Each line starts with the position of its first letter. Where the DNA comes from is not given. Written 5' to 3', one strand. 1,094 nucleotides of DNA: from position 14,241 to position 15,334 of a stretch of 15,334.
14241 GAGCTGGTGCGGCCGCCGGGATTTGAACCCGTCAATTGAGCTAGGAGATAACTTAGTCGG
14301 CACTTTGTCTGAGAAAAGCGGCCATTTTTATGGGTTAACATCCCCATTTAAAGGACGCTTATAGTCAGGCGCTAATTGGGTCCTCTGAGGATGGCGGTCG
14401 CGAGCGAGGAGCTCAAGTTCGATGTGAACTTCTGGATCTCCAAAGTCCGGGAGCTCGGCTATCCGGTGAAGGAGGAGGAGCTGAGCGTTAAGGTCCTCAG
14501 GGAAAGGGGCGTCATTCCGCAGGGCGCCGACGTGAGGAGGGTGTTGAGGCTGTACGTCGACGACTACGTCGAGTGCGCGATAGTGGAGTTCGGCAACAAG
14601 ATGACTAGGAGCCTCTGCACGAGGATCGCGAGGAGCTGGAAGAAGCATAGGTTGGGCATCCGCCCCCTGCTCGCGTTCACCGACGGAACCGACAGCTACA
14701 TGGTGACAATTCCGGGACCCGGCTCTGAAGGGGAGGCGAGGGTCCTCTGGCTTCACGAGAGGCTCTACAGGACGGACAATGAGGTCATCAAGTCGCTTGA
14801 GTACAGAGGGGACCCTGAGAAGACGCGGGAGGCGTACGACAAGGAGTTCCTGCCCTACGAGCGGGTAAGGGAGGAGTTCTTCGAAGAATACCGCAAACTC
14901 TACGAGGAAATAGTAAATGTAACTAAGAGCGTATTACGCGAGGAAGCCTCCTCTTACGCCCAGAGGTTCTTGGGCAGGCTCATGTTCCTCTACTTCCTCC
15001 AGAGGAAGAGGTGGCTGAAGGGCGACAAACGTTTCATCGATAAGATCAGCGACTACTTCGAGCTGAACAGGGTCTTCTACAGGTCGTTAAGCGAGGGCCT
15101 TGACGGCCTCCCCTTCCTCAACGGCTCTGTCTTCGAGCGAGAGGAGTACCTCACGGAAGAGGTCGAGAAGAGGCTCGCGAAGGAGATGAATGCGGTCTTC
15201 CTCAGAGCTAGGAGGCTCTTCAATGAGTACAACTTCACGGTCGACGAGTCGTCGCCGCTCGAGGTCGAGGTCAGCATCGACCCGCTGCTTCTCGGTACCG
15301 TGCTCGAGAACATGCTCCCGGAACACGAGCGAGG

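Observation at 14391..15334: Unlisted open-ended ORF: start of a type IIG / BREX-PglX-like DNA methyltransferase at the edge of a probable island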

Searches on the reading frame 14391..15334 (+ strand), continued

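Call 53: search_solved_structures(query=A1, max_evalue=1, show_alignments=2)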
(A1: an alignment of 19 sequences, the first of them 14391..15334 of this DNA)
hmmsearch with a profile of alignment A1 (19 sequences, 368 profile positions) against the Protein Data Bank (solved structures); distinct sequences matched with E-value up to 1: 0.

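Call 54: search_solved_structures(query=P0058, max_evalue=0.01, show_alignments=0)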
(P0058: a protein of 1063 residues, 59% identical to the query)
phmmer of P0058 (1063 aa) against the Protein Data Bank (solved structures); distinct sequences matched with E-value up to 0.01: 3.
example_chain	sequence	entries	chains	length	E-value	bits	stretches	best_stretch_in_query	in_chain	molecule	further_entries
7qw5_A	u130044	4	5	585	6.6e-11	43.9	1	570-668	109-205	Modification methylase BseCI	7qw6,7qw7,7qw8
9ewz_C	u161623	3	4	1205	8.2e-06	27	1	585-667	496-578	Adenine-specific methyltransferase BrxX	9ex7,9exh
8zek_A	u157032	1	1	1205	8.3e-06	27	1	585-667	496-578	site-specific DNA-methyltransferase (adenine-specific)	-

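Call 59: find_related_loci(query=A1, collection=viral_contigs, flank=10000)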
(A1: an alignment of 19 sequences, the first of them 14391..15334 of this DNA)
Query A1 (314 aa) in viral_contigs; peptide patterns used: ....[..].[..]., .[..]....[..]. (x = any residue, [..] = any of these).
22 stretches matched a pattern; 14 encode a relative of the query (tblastn E <= 1e-3); 14 distinct loci.
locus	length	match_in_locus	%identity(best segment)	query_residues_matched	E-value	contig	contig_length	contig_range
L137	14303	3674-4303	30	157-314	1e-19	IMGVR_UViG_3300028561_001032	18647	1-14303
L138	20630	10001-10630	30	157-314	1e-19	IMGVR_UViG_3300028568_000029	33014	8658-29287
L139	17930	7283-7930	29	151-314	1e-19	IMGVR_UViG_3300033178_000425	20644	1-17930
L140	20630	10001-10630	30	157-314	1e-19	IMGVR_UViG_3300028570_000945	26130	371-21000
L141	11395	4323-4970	28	151-314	2e-18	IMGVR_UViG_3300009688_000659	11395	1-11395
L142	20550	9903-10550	28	151-314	2e-18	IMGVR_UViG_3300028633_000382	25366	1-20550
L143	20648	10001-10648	28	151-314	2e-18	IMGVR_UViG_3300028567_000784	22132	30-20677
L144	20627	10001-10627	29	157-314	1e-17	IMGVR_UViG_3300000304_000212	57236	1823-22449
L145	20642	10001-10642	29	152-314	1e-17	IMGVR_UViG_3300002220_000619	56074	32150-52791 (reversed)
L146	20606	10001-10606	30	157-314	5e-17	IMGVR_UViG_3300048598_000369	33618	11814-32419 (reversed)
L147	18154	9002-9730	28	118-306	9e-16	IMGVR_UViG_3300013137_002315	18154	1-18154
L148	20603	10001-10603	30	157-306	3e-13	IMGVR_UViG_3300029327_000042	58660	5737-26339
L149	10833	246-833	28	159-308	1e-11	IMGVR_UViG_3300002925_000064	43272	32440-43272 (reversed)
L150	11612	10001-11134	30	31-314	4e-10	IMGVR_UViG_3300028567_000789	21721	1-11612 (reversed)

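Call 60: find_encoding_contigs(protein=P0058, flank=10000, max_places=3)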
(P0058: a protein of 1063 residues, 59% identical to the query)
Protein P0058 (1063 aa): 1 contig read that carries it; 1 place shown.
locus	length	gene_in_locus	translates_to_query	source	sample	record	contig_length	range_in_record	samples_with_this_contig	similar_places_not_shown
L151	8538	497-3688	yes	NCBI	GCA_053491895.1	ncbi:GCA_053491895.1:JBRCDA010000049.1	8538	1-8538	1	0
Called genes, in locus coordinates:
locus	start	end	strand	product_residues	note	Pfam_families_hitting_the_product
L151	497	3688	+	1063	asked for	PF02384:N6_Mtase (faint), PF20473:MmeI_Mtase, PF07669:Eco57I, PF22837:M_Eco57I_C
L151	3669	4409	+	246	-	PF05168:HEPN (weak)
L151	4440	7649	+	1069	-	PF13091:PLDc_2, PF00176:SNF2-rel_dom, PF00270:DEAD, PF04851:ResIII, PF20720:nSTAND3 (weak), PF00176:SNF2-rel_dom, PF00271:Helicase_C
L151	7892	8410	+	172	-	PF04919:DUF655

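Call 61: find_encoding_contigs(protein=P0056, flank=10000, max_places=3)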
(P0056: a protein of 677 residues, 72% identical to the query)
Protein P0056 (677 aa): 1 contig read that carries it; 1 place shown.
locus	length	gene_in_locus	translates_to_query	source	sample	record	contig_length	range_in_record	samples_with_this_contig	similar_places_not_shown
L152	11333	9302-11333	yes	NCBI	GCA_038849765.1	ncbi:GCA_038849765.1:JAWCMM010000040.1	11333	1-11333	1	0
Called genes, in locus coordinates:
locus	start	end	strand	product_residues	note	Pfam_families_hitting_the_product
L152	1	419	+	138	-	PF10609:ParA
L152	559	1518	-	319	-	PF02423:OCD_Mu_crystall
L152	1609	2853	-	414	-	PF00291:PALP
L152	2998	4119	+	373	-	PF05559:DUF763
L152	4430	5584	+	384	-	PF02899:Phage_int_SAM_1 (faint), PF13495:Phage_int_SAM_4 (weak), PF00589:Phage_integrase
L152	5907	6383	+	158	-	-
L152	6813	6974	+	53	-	-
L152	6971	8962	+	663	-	-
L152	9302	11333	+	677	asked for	PF02384:N6_Mtase (faint), PF20473:MmeI_Mtase, PF07669:Eco57I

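Call 68: list_cluster_members(proteins=[P0001, P0203, P0032, P0033, P0007, P0021])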
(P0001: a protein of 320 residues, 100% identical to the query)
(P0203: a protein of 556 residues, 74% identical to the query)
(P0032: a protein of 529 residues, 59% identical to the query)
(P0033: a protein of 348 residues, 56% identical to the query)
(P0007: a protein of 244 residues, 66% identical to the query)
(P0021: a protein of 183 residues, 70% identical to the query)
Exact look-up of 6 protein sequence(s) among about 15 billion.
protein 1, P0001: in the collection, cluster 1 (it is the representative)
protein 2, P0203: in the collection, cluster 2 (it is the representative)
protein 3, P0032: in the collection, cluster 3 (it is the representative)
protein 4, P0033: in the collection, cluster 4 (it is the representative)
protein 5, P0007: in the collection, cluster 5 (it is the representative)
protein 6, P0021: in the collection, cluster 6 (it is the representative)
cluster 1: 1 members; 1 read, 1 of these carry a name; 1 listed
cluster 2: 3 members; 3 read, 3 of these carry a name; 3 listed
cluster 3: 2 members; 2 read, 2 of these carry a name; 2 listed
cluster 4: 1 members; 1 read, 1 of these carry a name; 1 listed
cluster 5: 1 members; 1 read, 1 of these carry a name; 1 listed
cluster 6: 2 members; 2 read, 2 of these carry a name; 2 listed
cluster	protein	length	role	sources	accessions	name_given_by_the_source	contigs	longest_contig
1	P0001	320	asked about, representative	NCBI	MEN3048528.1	MAG: hypothetical protein ABDH63_07105, partial [Candidatus Caldarchaeales archaeon]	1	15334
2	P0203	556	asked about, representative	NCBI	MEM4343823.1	MAG: Eco57I restriction-modification methylase domain-containing protein, partial ...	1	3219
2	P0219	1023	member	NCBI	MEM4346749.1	MAG: DNA methyltransferase [Candidatus Caldarchaeum sp.]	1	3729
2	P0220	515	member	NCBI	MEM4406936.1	MAG: Eco57I restriction-modification methylase domain-containing protein, partial ...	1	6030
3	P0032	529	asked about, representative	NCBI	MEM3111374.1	MAG: DNA methyltransferase, partial [Candidatus Caldarchaeum sp.]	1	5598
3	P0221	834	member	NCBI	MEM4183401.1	MAG: DNA methyltransferase [Candidatus Caldarchaeum sp.]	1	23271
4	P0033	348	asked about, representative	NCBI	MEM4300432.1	MAG: DNA methyltransferase, partial [Candidatus Caldarchaeum sp.]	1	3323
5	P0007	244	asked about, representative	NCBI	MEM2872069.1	MAG: hypothetical protein QW217_06490, partial [Candidatus Caldarchaeum sp.]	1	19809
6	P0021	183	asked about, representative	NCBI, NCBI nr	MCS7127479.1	MAG: hypothetical protein NZ953_03720, partial [Thaumarchaeota archaeon] | hypothetical protein [Candidatus Calditenuaceae archaeon]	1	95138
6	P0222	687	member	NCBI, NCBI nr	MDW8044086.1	MAG: Eco57I restriction-modification methylase domain-containing protein, partial ... | Eco57I restriction-modification methylase domain-containing protein [Nitrososphaerota ...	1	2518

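Call 71: search_protein_families(library=pfam, proteins=[P0088, P0099, P0197, P0121, P0159, P0110, P0068, P0166], max_evalue=0.01)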
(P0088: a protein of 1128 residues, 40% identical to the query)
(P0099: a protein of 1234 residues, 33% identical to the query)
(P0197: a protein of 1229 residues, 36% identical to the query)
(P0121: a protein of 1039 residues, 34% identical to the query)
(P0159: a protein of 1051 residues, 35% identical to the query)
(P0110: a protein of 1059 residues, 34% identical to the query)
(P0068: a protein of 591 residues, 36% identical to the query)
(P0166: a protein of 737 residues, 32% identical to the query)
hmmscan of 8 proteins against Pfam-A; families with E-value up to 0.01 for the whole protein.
P0088 (1128 aa): 5 families
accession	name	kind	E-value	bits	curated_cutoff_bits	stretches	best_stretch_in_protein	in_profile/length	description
PF07669.17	Eco57I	-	1.4e-38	133.1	25.3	1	478-785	1-171/171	Eco57I restriction-modification methylase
PF02384.22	N6_Mtase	-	1.7e-17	64.1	20.4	2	679-808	121-242/311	N-6 DNA Methylase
PF20473.4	MmeI_Mtase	-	1.9e-12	47.4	27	1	421-500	11-85/259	MmeI, DNA-methyltransferase domain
PF12950.13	TaqI_C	-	7.3e-12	46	26.5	1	906-1059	1-109/118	TaqI-like C-terminal specificity domain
PF01170.24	UPF0020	-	3.2e-07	30.7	22.3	1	417-496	16-95/197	RMKL-like, methyltransferase domain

P0099 (1234 aa): 4 families
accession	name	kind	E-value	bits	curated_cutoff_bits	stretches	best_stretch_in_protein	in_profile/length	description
PF07669.17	Eco57I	-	2.4e-27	96.5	25.3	1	478-790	1-171/171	Eco57I restriction-modification methylase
PF20473.4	MmeI_Mtase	-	1.2e-11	44.8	27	1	420-502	11-87/259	MmeI, DNA-methyltransferase domain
PF02384.22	N6_Mtase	-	2e-07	31.1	20.4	1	668-807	118-235/311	N-6 DNA Methylase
PF01170.24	UPF0020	-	0.00052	20.2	22.3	0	429-447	29-47/197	RMKL-like, methyltransferase domain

P0197 (1229 aa): 5 families
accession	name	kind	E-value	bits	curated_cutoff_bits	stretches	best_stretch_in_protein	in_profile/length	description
PF07669.17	Eco57I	-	2.5e-33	116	25.3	1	481-793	2-171/171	Eco57I restriction-modification methylase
PF20473.4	MmeI_Mtase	-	3.8e-11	43.1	27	1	425-502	9-85/259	MmeI, DNA-methyltransferase domain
PF02384.22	N6_Mtase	-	9e-07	28.9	20.4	0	432-502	43-100/311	N-6 DNA Methylase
PF01170.24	UPF0020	-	0.00036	20.7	22.3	0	437-497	30-94/197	RMKL-like, methyltransferase domain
PF22837.1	M_Eco57I_C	-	0.0041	17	27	0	1025-1059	106-140/283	Type II methyltransferase M.Eco57I, C-terminal domain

P0121 (1039 aa): 4 families
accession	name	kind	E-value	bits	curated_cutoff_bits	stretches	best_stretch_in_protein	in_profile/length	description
PF07669.17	Eco57I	-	2.6e-34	119.2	25.3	1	465-794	1-171/171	Eco57I restriction-modification methylase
PF20473.4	MmeI_Mtase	-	1.2e-11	44.8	27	1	411-487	14-85/259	MmeI, DNA-methyltransferase domain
PF02384.22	N6_Mtase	-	4e-05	23.5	20.4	1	410-487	41-100/311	N-6 DNA Methylase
PF01170.24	UPF0020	-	0.0001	22.5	22.3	0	417-481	29-93/197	RMKL-like, methyltransferase domain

P0159 (1051 aa): 6 families
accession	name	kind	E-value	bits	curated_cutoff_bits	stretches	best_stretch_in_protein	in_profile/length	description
PF07669.17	Eco57I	-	9e-35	120.7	25.3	1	480-700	1-165/171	Eco57I restriction-modification methylase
PF02384.22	N6_Mtase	-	2.4e-11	44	20.4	1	607-739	120-250/311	N-6 DNA Methylase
PF20473.4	MmeI_Mtase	-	1.7e-09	37.7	27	1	422-502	11-85/259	MmeI, DNA-methyltransferase domain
PF22837.1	M_Eco57I_C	-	2.2e-05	24.5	27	1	798-1031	30-267/283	Type II methyltransferase M.Eco57I, C-terminal domain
PF25120.1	DUF7814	-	0.0037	17.4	27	1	269-316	120-166/228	Domain of unknown function (DUF7814)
PF01170.24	UPF0020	-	0.0064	16.6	22.3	0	435-495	33-92/197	RMKL-like, methyltransferase domain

P0110 (1059 aa): 8 families
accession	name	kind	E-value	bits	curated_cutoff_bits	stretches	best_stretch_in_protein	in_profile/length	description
PF07669.17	Eco57I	-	1.6e-40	139.4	25.3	1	484-720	2-171/171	Eco57I restriction-modification methylase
PF02384.22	N6_Mtase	-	4.3e-17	62.8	20.4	1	622-770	122-271/311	N-6 DNA Methylase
PF12950.13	TaqI_C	-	3e-11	44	26.5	1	842-1000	1-118/118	TaqI-like C-terminal specificity domain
PF20473.4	MmeI_Mtase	-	6.3e-08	32.5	27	1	431-687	12-200/259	MmeI, DNA-methyltransferase domain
PF01170.24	UPF0020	-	2.1e-05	24.7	22.3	0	439-500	29-94/197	RMKL-like, methyltransferase domain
PF20465.4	MmeI_hel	-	8e-05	23.8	27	1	223-291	3-75/75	MmeI, helicase spacer domain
PF25120.1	DUF7814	-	0.0023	18.1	27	1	228-299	86-164/228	Domain of unknown function (DUF7814)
PF20466.3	MmeI_TRD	-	0.0069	16.2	27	0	795-853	8-65/207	MmeI, target recognition domain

P0068 (591 aa): 4 families
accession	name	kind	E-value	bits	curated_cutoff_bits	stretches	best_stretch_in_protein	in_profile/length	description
PF20473.4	MmeI_Mtase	-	2.9e-06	27.1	27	1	404-488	11-85/259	MmeI, DNA-methyltransferase domain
PF02384.22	N6_Mtase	-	0.00013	21.8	20.4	0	332-365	3-39/311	N-6 DNA Methylase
PF07669.17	Eco57I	-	0.0013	19.3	25.3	1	468-507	3-25/171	Eco57I restriction-modification methylase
PF25120.1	DUF7814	-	0.01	16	27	0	253-291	124-166/228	Domain of unknown function (DUF7814)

P0166 (737 aa): 5 families
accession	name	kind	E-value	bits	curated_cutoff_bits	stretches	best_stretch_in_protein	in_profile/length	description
PF07669.17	Eco57I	-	9.1e-28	97.9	25.3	1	465-710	1-131/171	Eco57I restriction-modification methylase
PF02384.22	N6_Mtase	-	2.1e-10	40.9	20.4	1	334-367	4-40/311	N-6 DNA Methylase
PF20473.4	MmeI_Mtase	-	3.4e-06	26.8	27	1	406-487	14-85/259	MmeI, DNA-methyltransferase domain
PF20465.4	MmeI_hel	-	2.1e-05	25.6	27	1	208-283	4-75/75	MmeI, helicase spacer domain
PF25120.1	DUF7814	-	0.0035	17.5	27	1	251-293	120-166/228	Domain of unknown function (DUF7814)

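Call 81: search_dna_similar(query=window:14391-15334:+, collection=plasmids, mode=protein, max_rows=15)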
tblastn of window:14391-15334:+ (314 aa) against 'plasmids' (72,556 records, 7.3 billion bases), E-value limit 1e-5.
Records with a match: 20; places in all: 21; records where one place covers at least 80% of the query: 1.
Best place of each record, by identity: <60% 20.
By first word of the organism name: Lactococcus 4; Halorussus 3; Nostoc 2; Prevotella 2; Haloferax 2; Calothrix 1; Deinococcus 1; Planktothrix 1; Microcystis 1; Lactiplantibacillus 1; and 2 more.
By predicted mobility (MOB-suite, as given by PLSDB): non-mobilizable 18; mobilizable 2.
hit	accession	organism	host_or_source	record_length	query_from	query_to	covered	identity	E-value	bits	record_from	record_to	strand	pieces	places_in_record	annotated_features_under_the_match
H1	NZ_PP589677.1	Lactococcus sp.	Bacterial culture,Dairy environment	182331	43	309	85%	22.7%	1e-8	63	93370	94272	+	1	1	N-6 DNA methylase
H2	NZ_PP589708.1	Lactococcus sp.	Bacterial culture,Dairy environment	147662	61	309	79%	23.4%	3e-10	69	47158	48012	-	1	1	N-6 DNA methylase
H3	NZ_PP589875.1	Lactococcus sp.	Bacterial culture,Dairy environment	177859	61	309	79%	23.4%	3e-10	69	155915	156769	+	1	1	N-6 DNA methylase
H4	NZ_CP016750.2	Lactococcus cremoris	Single cell,Dairy fermentation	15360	61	309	79%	23.4%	3e-10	68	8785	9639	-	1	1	N-6 DNA methylase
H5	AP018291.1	Calothrix sp. NIES-4105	-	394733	189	314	40%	34.6%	2e-12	76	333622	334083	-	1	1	hypothetical protein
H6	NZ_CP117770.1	Nostoc sp. UHCC 0926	whole organism,lichen surface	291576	189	314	40%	34.2%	8e-12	73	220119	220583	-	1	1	TaqI-like C-terminal specificity domain-containing protein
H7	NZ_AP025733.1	Nostoc cf. commune SO-36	-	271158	189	314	40%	34.2%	2e-11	72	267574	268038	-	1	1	TaqI-like C-terminal specificity domain-containing protein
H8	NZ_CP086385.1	Deinococcus radiophilus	Harpadon nehereus,cell culture,2 Mrad ...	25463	188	305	38%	35.9%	1e-12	76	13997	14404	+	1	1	N-6 DNA methylase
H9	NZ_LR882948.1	Planktothrix agardhii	-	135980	189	314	40%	32.7%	1e-13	79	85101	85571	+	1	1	DNA methyltransferase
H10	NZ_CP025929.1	Microcystis aeruginosa NIES-2481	cell culture,freshwater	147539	189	314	40%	32.7%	1e-12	76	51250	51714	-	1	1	N-6 DNA methylase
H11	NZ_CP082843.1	Prevotella nigrescens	-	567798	188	313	40%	32.1%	8e-13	76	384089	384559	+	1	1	N-6 DNA methylase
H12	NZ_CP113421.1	Lactiplantibacillus plantarum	pure culture,Chinese sauerkraut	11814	184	309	40%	31.7%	1e-8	64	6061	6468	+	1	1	Eco57I restriction-modification methylase domain-containing protein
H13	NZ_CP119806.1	Halorussus lipolyticus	cell culture,coastal saline-alkali land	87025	184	314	42%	29.1%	4e-7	59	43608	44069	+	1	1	N-6 DNA methylase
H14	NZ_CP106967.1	Haloferax alexandrinus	-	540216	184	314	42%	28.9%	2e-12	76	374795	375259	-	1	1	DNA methyltransferase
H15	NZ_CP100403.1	Halorussus aquaticus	cell culture,saline soil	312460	184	314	42%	28.5%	9e-13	76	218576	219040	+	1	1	DNA methyltransferase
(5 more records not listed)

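Call 82: get_annotated_region(hit=H4, flank=6000)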
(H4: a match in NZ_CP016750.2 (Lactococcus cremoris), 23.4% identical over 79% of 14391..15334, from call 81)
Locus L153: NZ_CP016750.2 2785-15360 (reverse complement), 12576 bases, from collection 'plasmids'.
description: Lactococcus cremoris strain JM1 plasmid pJM1F, complete sequence
organism: Lactococcus cremoris (NCBI taxid 1359)
taxonomy: Bacteria; Bacillota; Bacilli; Lactobacillales; Streptococcaceae; Lactococcus; Lactococcus cremoris
host: -; source: Single cell,Dairy fermentation; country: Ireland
typing (MOB-suite, as given by PLSDB): non-mobilizable; replicon Inc11
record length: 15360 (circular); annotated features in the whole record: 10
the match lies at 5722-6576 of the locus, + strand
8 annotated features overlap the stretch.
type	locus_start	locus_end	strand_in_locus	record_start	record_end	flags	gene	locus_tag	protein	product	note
CDS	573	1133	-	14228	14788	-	-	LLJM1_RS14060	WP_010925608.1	recombinase family protein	GO:0006310 - DNA recombination [Evidence IEA]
CDS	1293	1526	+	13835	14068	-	-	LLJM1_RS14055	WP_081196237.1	hypothetical protein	-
CDS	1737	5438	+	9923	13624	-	-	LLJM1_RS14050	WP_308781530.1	DEAD/DEAH box helicase family protein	-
CDS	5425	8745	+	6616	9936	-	-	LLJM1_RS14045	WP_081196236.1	N-6 DNA methylase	GO:0006306 - DNA methylation [Evidence IEA]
CDS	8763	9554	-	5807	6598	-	-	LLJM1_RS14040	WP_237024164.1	TaqI-like C-terminal specificity domain-containing protein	-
CDS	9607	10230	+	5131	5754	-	-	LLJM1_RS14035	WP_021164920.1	master DNA invertase Mpi family serine-type recombinase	-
CDS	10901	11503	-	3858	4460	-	-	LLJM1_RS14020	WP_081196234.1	replication protein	-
CDS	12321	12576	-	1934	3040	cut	-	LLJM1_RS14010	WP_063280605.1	restriction endonuclease subunit S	GO:0006304 - DNA modification [Evidence IEA]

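Call 83: get_annotated_region(hit=H14, flank=7000)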
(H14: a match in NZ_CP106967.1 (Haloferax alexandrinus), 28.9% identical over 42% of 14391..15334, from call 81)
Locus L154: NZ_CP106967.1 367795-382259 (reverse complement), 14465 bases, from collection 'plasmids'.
description: Haloferax alexandrinus strain BNX82 plasmid pBNX82-1, complete sequence
organism: Haloferax alexandrinus (NCBI taxid 114529)
taxonomy: Archaea; Euryarchaeota; Halobacteria; Halobacteriales; Haloferacaceae; Haloferax; Haloferax alexandrinus
host: -; source: -; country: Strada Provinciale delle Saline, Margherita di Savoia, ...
typing (MOB-suite, as given by PLSDB): non-mobilizable; mating-pair formation MPF_T
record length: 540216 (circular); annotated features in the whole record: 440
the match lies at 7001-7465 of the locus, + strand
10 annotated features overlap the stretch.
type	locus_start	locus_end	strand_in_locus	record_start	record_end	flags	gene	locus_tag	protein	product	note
CDS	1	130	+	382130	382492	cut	-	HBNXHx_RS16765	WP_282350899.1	hypothetical protein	-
CDS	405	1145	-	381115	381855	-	-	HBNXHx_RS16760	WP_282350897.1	hypothetical protein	-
CDS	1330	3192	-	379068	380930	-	-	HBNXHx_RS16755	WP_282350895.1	hypothetical protein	-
CDS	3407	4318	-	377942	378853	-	-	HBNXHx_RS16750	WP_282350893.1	ADP-ribosylglycohydrolase family protein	-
CDS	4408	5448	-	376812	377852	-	-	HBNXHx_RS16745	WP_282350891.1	hypothetical protein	-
CDS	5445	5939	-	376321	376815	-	-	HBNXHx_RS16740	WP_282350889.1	CRISPR-associated ring nuclease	-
CDS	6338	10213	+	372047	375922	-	-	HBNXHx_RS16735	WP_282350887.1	DNA methyltransferase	-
CDS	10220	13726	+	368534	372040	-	-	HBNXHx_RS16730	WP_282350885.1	helicase-related protein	-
CDS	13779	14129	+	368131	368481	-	-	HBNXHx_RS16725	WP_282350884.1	hypothetical protein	-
CDS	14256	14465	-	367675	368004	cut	-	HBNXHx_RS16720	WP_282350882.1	hypothetical protein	-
